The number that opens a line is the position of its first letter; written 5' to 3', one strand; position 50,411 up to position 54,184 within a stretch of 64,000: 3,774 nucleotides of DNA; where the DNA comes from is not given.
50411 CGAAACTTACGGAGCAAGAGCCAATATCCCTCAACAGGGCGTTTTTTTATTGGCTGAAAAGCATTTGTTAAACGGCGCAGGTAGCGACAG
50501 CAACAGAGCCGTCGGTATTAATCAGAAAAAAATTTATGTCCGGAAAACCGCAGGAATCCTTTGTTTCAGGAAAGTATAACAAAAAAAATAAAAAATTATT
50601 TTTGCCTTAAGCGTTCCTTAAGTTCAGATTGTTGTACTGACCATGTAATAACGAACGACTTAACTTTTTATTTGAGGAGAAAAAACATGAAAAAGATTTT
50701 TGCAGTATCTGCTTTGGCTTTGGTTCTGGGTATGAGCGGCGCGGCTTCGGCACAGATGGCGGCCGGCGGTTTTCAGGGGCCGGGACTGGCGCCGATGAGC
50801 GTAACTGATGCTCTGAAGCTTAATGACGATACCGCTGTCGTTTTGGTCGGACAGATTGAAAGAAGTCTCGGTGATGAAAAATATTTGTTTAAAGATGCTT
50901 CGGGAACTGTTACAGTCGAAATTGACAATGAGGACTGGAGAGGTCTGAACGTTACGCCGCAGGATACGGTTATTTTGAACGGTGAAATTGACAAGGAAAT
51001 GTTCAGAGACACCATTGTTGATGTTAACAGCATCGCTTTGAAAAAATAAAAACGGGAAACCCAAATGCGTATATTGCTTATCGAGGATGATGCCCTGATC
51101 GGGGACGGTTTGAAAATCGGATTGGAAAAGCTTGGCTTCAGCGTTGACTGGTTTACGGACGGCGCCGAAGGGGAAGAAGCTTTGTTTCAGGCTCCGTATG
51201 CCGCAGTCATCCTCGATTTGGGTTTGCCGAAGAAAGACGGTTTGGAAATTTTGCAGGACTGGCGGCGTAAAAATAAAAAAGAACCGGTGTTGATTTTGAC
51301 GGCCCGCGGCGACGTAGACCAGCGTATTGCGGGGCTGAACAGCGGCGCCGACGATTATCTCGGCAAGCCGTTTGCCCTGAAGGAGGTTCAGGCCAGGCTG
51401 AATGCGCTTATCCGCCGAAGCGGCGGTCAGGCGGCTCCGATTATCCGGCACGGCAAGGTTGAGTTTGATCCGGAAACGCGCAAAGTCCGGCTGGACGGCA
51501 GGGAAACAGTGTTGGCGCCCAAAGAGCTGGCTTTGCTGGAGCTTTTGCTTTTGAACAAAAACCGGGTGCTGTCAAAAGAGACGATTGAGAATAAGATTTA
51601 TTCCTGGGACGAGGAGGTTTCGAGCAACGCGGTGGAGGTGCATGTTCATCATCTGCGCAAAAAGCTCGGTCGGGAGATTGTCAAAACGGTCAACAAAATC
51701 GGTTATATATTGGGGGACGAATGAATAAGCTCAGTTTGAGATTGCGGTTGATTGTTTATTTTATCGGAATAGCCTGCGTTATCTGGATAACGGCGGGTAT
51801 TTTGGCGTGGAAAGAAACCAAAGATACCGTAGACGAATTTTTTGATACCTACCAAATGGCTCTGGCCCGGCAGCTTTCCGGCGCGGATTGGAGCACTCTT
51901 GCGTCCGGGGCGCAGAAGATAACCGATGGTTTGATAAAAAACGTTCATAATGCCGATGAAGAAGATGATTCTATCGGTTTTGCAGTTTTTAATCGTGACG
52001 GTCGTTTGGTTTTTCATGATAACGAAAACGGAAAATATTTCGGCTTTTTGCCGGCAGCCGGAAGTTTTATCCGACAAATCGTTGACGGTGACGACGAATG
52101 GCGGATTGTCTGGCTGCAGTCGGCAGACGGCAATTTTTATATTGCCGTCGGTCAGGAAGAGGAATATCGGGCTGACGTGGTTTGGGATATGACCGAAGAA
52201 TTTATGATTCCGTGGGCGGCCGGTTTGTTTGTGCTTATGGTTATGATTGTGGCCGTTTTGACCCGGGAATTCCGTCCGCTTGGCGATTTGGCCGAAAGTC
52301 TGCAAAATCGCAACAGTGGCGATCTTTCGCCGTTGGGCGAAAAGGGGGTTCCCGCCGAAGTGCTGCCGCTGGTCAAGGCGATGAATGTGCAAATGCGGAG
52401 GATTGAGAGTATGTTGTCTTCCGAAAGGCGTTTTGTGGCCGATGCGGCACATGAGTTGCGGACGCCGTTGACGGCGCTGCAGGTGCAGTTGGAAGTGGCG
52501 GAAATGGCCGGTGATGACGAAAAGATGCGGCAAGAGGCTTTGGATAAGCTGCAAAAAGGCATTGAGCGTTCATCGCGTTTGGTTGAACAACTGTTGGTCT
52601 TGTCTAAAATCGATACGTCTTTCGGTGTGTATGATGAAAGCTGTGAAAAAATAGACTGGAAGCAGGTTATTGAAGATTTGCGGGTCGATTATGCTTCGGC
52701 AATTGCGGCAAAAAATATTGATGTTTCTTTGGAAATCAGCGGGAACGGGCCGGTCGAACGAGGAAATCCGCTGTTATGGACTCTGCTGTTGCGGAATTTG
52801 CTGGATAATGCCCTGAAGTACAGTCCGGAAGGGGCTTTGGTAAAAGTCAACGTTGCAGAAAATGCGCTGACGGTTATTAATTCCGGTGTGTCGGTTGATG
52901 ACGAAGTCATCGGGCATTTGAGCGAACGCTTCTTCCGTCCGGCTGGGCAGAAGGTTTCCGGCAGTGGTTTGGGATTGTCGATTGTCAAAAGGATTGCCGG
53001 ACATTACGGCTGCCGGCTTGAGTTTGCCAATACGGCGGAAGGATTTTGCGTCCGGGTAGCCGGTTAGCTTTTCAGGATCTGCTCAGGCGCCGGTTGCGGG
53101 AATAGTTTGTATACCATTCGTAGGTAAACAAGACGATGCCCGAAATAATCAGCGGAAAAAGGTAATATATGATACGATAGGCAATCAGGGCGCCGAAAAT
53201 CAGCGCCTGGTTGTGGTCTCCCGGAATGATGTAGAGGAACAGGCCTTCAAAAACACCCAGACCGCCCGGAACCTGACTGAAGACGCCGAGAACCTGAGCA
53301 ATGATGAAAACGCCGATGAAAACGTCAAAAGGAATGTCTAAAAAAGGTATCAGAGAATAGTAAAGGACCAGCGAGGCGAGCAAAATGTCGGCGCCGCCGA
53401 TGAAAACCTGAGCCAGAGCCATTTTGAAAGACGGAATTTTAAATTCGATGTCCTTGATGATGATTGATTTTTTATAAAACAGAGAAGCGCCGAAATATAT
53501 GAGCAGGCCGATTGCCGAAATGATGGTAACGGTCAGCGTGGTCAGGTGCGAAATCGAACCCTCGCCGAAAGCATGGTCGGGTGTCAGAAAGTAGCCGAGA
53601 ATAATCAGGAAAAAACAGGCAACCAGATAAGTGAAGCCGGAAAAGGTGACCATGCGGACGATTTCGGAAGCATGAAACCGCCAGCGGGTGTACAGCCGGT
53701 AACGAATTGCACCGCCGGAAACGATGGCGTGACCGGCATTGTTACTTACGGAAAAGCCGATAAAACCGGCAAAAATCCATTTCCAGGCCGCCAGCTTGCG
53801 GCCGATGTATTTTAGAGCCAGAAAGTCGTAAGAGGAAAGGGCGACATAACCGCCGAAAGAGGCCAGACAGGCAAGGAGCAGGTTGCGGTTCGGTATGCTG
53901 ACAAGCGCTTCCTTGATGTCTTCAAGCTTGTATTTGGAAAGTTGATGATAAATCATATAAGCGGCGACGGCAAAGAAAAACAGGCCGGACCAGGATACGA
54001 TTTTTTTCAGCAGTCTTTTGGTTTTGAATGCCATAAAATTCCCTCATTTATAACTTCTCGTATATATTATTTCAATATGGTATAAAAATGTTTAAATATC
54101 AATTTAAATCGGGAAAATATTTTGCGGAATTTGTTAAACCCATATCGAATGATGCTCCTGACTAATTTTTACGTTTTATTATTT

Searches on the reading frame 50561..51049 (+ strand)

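Call 57: search_protein_families(library=pfam, proteins=[window:50561-51049:+], max_evalue=0.001)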
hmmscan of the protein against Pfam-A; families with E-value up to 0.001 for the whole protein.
window:50561-51049:+ (162 aa): 1 family
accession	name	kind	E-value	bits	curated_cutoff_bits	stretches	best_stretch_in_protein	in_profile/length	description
PF04076.19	BOF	-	6.5e-27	94.1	25.8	1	57-158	1-101/103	Bacterial OB fold (BOF) protein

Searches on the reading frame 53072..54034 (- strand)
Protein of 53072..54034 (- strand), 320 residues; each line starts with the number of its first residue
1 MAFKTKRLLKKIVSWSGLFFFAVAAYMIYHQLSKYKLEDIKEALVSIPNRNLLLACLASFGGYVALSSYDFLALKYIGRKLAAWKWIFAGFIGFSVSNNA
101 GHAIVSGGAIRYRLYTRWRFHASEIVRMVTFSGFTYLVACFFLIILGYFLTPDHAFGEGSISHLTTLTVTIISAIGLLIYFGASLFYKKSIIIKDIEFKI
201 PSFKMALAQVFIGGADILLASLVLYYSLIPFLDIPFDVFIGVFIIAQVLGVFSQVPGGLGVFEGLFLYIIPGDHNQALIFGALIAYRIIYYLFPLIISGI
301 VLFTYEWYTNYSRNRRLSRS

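Call 6: search_protein_families(library=pfam, proteins=[window:53072-54034:-], max_evalue=0.01)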
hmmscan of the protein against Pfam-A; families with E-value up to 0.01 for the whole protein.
window:53072-54034:- (320 aa): 1 family
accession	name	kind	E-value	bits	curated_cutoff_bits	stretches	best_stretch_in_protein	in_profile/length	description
PF03706.18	LPG_synthase_TM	-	1e-10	42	33.4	1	21-297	5-301/302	Lysylphosphatidylglycerol synthase TM region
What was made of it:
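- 53072..54034 (-): LPG_synthase_TM-family membrane protein gene: the conserved distal anchor of the variable interval. Pfam (call 6).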

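Call 15: find_related_loci(query=window:53072-54034:-, collection=genome_contigs, flank=10000)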
Query window:53072-54034:- (320 aa) in genome_contigs; peptide patterns used: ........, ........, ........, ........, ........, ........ (x = any residue, [..] = any of these).
218 stretches matched a pattern; 139 encode a relative of the query (tblastn E <= 1e-3); the best 80 are kept; 80 distinct loci.
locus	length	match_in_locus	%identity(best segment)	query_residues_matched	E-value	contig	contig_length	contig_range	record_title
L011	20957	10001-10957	94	1-319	0e+0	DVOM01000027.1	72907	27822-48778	MAG TPA_asm: Candidatus Scatocola faecigallinarum isolate 2846 CHK22__C145930_L72907_ERR2241687, whole genome shotgun se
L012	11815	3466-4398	92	1-311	0e+0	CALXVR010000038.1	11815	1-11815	MAG: uncultured Alphaproteobacteria bacterium isolate BRZ_SB__bin123 genome assembly, contig: BRZ_SB__NODE_9053_length_1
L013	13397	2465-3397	92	1-311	0e+0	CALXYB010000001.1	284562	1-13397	MAG: uncultured Alphaproteobacteria bacterium isolate BRZ_DL__bin79 genome assembly, contig: BRZ_DL__NODE_27_length_2845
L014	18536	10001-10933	92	1-311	0e+0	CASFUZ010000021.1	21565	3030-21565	uncultured proteobacterium isolate O15_L1_384384_idba_bin.74 genome assembly, contig: O15_L1_384384_idba_bin.74.fa_scaff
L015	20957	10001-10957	83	1-319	1e-177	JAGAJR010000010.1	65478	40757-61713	MAG: Alphaproteobacteria bacterium isolate RGIG8504 Water_deer_Cecum-2__c215996, whole genome shotgun sequence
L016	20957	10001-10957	83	1-319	1e-176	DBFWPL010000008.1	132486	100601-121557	MAG TPA_asm: Alphaproteobacteria bacterium isolate MAG7984 contig8, whole genome shotgun sequence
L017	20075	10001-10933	88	1-311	6e-176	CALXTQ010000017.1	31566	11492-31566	MAG: uncultured Alphaproteobacteria bacterium isolate E07__bin220 genome assembly, contig: E07__k127_858334, whole genom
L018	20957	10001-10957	81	1-319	1e-174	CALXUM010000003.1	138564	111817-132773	MAG: uncultured Alphaproteobacteria bacterium isolate BRZ_CT__bin98 genome assembly, contig: BRZ_CT__NODE_204_length_138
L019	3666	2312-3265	83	1-318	0e+0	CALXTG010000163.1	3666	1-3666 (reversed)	MAG: uncultured Alphaproteobacteria bacterium isolate E01__bin302 genome assembly, contig: E01__k127_595351, whole genom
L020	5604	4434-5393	81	1-320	3e-176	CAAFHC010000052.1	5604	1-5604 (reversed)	MAG TPA_asm: Alphaproteobacteria bacterium, isolate HGM16780, WGS project CAAFHC010000000 data, contig: SRS146812_64_k99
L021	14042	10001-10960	81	1-320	2e-173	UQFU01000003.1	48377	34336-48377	uncultured Alphaproteobacteria bacterium isolate UMGS241 genome assembly, contig: NODE_228_length_48377_cov_5.035739, wh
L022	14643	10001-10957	81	1-319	2e-173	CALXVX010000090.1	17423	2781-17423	MAG: uncultured Alphaproteobacteria bacterium isolate E21__bin46 genome assembly, contig: E21__k127_1163525, whole genom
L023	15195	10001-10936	83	1-312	3e-173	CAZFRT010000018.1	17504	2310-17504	MAG TPA_asm: uncultured Azospirillum sp. isolate SRP199465_co1_102 genome assembly, contig: NODE_8911_length_17504_cov_5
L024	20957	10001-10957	80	1-319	1e-172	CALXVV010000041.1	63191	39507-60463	MAG: uncultured Alphaproteobacteria bacterium isolate E04__bin378 genome assembly, contig: E04__k127_2990092, whole geno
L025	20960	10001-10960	80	1-319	1e-172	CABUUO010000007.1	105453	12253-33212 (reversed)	MAG TPA_asm: uncultured proteobacterium isolate MGYG-HGUT-04400 genome assembly, contig: GUT_GENOME272660_7, whole genom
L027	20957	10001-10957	80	1-319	3e-172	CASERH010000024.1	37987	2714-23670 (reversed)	uncultured proteobacterium isolate O27_L1_392392_idba_bin.56 genome assembly, contig: O27_L1_392392_idba_bin.56.fa_scaff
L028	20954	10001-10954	81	2-319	1e-170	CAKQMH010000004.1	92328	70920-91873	MAG: uncultured Alphaproteobacteria bacterium isolate REFINED_METABAT215_TOP10_CONTIGS_1500_ASSEMBLY_K77_MERGED__Hadza_M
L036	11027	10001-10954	79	1-318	1e-168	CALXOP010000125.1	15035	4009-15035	MAG: uncultured Alphaproteobacteria bacterium isolate E12__bin290 genome assembly, contig: E12__k127_3322516, whole geno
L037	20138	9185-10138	79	1-318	3e-168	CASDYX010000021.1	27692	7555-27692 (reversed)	uncultured proteobacterium isolate O18_L1_385385_idba_bin.5 genome assembly, contig: O18_L1_385385_idba_bin.5.fa_scaffol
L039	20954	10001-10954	79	1-318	3e-168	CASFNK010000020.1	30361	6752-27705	uncultured proteobacterium isolate SI.B29.metabat-bins.91 genome assembly, contig: SI.B29.metabat-bins.91.fa_k141_113419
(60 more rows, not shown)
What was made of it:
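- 53072..54034 (-): 74-94% identical orthologs in 80 genomes (call 15).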

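Call 32: search_protein_families(library=pfam, proteins=[L036:6445-7914:+, L027:5893-7017:-, L027:7108-8016:-, L014:9222-9806:+, L037:8211-8861:+, L039:7933-8811:-, L028:8889-9842:+, L037:7384-8097:-], max_evalue=0.01)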
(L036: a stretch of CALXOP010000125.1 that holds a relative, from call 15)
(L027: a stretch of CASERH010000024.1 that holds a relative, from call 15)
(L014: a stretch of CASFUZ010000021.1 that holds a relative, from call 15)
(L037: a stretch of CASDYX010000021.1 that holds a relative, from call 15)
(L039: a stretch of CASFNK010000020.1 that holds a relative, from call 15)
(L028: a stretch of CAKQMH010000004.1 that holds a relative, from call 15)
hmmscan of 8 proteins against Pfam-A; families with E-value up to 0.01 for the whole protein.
L036:6445-7914:+ (489 aa): 1 family
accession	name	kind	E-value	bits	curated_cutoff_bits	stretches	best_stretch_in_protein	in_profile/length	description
PF02661.23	Fic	-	2e-11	45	24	1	319-405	7-92/93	Fic/DOC family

L027:5893-7017:- (374 aa): 0 families

L027:7108-8016:- (302 aa): 5 families
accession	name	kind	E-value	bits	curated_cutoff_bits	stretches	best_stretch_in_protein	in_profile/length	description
PF00023.36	Ank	-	2.3e-18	65.7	21.1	1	205-239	1-32/33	Ankyrin repeat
PF13637.12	Ank_4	-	1.4e-16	60.6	22.7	2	187-214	11-38/50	Ankyrin repeats (many copies)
PF12796.13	Ank_2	-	2.3e-15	57.3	27.3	1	187-272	11-90/90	Ankyrin repeats (3 copies)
PF13606.12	Ank_3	-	3e-11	42.8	22.3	0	205-237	1-30/30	Ankyrin repeat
PF13857.12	Ank_5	-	2.6e-10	40.9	27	2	188-213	31-56/56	Ankyrin repeats (many copies)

L014:9222-9806:+ (194 aa): 1 family
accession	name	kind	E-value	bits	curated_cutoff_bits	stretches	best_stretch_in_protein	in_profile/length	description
PF11174.13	DUF2970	-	0.0058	16.9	27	1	10-32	30-52/56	Protein of unknown function (DUF2970)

L037:8211-8861:+ (216 aa): 14 families
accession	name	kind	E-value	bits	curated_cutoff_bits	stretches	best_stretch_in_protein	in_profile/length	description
PF14559.12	TPR_19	-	4e-10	40.3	25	1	131-190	1-60/68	Tetratricopeptide repeat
PF13424.12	TPR_12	-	1.3e-08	35.3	30.1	2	132-185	14-75/77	Tetratricopeptide repeat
PF13428.12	TPR_14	-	4e-08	33.6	23.5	1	158-195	4-41/44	Tetratricopeptide repeat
PF07719.23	TPR_2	-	8.6e-08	32.2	27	1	156-188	2-34/34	Tetratricopeptide repeat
PF13371.12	TPR_9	-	2.4e-06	27.9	35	1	133-191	7-65/73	Tetratricopeptide repeat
PF00515.34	TPR_1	-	5.4e-06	26.4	27.8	1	156-188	2-34/34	Tetratricopeptide repeat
PF13432.12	TPR_16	-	4.4e-05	24.3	32.7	1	131-188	7-64/65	Tetratricopeptide repeat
PF12895.13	ANAPC3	-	9.9e-05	23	27.2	0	143-185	11-52/82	Anaphase-promoting complex, cyclosome, subunit 3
PF13431.12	TPR_17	-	0.00016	22.1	24.4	1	145-175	3-33/34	Tetratricopeptide repeat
PF12729.13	4HB_MCP_1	-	0.00055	20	27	1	162-215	128-179/181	Four helix bundle sensory module for signal transduction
PF13176.12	TPR_7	-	0.00074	19.9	27.9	1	161-189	5-33/36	Tetratricopeptide repeat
PF13174.12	TPR_6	-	0.00089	20.2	26.3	0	161-187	6-32/33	Tetratricopeptide repeat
PF11846.14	Wzy_C_2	-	0.0035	17.8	28.5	0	134-189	126-180/191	Virulence factor membrane-bound polymerase, C-terminal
PF13374.12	TPR_10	-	0.0041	17.5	27.5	1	156-185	3-32/42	Tetratricopeptide repeat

L039:7933-8811:- (292 aa): 0 families

L028:8889-9842:+ (317 aa): 1 family
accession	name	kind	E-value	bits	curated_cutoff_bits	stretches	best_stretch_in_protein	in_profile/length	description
PF07611.17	DUF1574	-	4.4e-07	30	29.1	1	199-306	219-332/342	Protein of unknown function (DUF1574)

L037:7384-8097:- (237 aa): 0 families
